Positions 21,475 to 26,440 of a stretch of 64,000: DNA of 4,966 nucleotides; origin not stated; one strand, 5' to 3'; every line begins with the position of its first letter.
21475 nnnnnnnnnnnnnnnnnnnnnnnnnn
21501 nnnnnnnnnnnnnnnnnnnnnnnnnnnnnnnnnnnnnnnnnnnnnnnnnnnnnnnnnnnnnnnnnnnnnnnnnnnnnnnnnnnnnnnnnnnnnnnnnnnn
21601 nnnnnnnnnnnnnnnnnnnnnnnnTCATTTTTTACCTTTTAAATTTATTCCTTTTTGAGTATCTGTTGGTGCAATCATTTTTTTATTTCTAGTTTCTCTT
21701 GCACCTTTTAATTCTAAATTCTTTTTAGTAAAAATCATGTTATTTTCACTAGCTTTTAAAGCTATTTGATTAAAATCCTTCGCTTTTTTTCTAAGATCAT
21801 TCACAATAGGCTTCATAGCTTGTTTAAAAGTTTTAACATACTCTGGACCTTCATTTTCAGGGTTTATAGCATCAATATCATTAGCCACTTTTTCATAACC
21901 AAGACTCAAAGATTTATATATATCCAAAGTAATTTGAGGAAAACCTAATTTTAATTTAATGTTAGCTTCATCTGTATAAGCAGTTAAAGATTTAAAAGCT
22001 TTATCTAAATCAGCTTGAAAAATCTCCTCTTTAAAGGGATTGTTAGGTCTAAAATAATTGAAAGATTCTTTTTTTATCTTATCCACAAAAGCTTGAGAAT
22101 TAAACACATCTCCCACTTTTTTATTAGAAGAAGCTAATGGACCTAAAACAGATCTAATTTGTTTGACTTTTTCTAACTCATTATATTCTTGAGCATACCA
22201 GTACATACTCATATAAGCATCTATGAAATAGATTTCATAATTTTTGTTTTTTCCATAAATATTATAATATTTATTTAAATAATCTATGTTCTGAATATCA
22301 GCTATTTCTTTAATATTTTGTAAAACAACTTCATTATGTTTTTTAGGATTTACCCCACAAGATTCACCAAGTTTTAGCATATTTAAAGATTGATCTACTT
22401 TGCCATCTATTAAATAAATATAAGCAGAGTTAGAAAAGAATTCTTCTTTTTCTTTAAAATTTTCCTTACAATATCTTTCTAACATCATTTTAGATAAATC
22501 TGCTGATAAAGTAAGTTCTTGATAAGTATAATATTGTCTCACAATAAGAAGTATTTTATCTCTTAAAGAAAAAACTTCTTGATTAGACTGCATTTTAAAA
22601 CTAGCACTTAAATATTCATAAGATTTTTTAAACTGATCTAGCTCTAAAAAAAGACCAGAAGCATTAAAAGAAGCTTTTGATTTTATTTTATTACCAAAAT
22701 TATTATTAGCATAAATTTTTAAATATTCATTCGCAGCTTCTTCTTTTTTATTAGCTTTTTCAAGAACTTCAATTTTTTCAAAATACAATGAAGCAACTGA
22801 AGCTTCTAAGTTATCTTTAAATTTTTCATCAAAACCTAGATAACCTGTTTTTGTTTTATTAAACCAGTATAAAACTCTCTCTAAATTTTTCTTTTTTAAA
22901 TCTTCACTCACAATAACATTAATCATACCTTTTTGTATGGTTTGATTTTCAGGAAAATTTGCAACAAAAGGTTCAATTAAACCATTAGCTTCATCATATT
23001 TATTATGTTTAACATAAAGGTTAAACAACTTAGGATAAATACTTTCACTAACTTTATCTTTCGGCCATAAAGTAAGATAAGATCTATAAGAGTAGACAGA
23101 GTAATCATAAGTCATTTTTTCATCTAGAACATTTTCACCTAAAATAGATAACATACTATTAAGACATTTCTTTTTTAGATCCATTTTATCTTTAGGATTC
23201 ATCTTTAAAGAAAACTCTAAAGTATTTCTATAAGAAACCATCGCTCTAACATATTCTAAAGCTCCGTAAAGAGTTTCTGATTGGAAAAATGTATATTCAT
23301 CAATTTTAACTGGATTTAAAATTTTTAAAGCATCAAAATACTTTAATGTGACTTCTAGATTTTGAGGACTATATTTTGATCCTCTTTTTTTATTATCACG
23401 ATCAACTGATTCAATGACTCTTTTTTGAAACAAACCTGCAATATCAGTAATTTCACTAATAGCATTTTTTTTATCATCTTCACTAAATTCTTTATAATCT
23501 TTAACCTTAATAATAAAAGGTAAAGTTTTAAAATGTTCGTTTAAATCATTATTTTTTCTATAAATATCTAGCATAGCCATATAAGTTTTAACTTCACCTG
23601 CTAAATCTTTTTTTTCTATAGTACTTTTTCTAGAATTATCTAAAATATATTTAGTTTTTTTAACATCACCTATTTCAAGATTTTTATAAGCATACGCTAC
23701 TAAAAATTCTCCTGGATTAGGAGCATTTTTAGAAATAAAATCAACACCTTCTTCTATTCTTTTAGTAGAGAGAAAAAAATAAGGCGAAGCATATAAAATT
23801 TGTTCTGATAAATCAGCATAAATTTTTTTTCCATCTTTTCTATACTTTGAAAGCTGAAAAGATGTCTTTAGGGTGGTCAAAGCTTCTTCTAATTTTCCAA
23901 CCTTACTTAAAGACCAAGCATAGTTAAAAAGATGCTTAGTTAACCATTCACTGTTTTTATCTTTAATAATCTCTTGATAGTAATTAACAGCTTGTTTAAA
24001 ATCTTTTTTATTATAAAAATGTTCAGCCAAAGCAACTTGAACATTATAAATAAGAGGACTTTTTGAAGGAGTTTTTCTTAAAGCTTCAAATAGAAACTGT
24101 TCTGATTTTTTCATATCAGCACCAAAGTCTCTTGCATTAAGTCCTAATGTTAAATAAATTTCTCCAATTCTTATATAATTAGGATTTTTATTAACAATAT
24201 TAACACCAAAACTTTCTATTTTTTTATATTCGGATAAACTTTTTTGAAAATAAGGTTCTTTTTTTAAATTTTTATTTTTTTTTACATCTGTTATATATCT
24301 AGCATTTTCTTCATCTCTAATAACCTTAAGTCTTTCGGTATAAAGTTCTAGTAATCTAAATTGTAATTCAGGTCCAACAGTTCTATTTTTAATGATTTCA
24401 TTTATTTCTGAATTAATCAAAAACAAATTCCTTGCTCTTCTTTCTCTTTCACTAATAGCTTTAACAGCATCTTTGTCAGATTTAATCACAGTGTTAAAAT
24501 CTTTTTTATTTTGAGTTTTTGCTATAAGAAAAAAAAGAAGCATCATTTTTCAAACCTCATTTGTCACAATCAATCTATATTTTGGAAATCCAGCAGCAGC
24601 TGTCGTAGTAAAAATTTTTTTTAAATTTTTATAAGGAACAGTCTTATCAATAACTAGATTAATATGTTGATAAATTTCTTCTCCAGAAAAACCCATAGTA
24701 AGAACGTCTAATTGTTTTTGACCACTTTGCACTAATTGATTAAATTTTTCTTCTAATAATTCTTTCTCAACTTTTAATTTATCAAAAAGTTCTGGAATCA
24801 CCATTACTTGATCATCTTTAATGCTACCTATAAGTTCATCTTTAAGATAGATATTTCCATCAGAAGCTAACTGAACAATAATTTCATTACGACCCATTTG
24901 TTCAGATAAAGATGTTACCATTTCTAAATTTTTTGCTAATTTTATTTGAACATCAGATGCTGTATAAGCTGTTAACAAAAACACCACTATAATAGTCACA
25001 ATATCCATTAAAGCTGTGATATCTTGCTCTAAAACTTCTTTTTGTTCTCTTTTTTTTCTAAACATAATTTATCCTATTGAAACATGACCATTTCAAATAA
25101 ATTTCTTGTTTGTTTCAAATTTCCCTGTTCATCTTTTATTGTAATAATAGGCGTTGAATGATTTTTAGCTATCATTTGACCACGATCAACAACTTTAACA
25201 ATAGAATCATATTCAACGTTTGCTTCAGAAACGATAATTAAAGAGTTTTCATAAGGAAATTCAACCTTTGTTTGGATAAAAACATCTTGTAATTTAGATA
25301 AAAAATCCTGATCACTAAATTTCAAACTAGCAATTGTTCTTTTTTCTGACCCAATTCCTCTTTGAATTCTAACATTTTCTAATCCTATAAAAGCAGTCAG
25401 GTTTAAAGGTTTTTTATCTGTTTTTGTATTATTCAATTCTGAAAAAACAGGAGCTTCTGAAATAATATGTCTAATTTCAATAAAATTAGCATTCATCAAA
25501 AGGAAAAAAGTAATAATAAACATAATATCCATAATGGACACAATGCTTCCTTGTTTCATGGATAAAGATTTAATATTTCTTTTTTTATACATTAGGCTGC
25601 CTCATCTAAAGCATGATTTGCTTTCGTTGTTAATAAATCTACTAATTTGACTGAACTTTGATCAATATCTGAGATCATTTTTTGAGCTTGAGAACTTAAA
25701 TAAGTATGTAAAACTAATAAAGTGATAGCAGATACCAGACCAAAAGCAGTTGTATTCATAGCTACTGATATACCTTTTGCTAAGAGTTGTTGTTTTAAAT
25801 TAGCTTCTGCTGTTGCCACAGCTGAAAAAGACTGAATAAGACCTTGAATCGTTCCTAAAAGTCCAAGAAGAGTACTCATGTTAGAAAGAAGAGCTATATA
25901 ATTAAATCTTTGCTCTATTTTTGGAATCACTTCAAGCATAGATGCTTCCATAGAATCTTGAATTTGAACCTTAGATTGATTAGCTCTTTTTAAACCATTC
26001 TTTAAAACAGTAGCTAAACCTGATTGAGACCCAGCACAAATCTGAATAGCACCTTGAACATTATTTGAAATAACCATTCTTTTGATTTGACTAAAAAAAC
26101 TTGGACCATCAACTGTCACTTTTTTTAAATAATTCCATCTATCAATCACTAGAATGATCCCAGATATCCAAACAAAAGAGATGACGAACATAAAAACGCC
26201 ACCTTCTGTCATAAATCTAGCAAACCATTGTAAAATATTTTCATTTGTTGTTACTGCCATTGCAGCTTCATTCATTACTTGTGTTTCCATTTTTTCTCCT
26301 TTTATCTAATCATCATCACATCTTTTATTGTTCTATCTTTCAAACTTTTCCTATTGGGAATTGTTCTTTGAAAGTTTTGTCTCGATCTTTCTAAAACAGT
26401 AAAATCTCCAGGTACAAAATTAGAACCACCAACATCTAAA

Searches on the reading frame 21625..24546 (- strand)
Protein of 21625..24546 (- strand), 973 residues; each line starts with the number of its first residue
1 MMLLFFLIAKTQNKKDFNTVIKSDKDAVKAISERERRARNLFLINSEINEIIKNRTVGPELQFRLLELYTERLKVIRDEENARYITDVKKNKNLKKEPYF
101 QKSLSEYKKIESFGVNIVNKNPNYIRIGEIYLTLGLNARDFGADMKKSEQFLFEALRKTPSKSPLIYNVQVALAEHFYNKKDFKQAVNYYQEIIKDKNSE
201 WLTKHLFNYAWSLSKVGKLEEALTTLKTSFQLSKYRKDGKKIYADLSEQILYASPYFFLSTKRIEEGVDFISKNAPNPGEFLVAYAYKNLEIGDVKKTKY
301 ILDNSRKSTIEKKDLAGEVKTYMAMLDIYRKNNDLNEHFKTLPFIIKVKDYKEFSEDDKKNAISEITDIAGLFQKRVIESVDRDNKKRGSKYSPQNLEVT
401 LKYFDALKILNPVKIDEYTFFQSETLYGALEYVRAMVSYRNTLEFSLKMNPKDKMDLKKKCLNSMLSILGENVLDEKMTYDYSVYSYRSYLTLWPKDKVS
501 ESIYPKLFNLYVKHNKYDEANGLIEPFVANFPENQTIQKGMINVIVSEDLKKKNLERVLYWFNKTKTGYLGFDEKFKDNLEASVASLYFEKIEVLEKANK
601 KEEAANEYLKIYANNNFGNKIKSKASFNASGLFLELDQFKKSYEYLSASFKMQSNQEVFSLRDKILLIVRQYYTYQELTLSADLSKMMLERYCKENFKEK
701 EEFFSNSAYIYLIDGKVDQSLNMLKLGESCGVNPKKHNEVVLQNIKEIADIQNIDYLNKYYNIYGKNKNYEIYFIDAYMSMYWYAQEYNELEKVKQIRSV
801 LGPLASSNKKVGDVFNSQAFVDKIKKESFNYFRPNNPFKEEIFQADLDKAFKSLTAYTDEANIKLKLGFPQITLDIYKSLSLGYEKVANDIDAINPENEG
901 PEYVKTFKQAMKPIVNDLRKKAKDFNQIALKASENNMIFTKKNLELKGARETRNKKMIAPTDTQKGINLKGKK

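Call 16: search_protein_families(library=pfam, proteins=[window:21625-24546:-], max_evalue=0.001)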
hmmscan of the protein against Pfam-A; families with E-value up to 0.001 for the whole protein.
window:21625-24546:- (973 aa): 3 families
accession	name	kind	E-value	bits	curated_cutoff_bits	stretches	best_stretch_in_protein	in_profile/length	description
PF25064.1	ARM_TT21_5th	-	0.00022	21.9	27.8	0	170-234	4-66/117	TT21 fifth ARM repeats domain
PF13432.12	TPR_16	-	0.00023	22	32.7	0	507-536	3-32/65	Tetratricopeptide repeat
PF13428.12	TPR_14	-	0.00026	21.8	23.5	0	506-541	6-41/44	Tetratricopeptide repeat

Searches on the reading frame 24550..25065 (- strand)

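Call 56: search_protein_families(library=pfam, proteins=[window:24550-25065:-], max_evalue=0.00001)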
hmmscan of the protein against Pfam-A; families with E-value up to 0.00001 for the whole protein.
window:24550-25065:- (171 aa): 1 family
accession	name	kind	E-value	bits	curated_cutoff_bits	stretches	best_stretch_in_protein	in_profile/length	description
PF02472.21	ExbD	-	1.9e-14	54.3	25.4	1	9-168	3-126/128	Biopolymer transport protein ExbD/TolR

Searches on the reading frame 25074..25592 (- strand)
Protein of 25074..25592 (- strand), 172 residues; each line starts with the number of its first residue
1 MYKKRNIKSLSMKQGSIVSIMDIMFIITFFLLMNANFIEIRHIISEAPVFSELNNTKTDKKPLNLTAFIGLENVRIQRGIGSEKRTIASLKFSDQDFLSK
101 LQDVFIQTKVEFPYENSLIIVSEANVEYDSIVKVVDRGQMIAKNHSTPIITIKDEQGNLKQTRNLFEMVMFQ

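Call 56: search_protein_families(library=pfam, proteins=[window:25074-25592:-], max_evalue=0.00001)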
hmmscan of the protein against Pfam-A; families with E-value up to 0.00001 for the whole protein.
window:25074-25592:- (172 aa): 1 family
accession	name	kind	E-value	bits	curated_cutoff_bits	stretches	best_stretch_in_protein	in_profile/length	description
PF02472.21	ExbD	-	2.3e-06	28.1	25.4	1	16-139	9-114/128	Biopolymer transport protein ExbD/TolR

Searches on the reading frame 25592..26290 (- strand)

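Call 56: search_protein_families(library=pfam, proteins=[window:25592-26290:-], max_evalue=0.00001)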
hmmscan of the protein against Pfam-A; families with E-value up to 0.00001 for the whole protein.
window:25592-26290:- (232 aa): 1 family
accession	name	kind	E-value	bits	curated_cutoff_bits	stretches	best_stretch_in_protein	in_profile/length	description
PF01618.21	MotA_ExbB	-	1e-24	87.1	22.9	1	90-210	4-126/127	MotA/TolQ/ExbB proton channel family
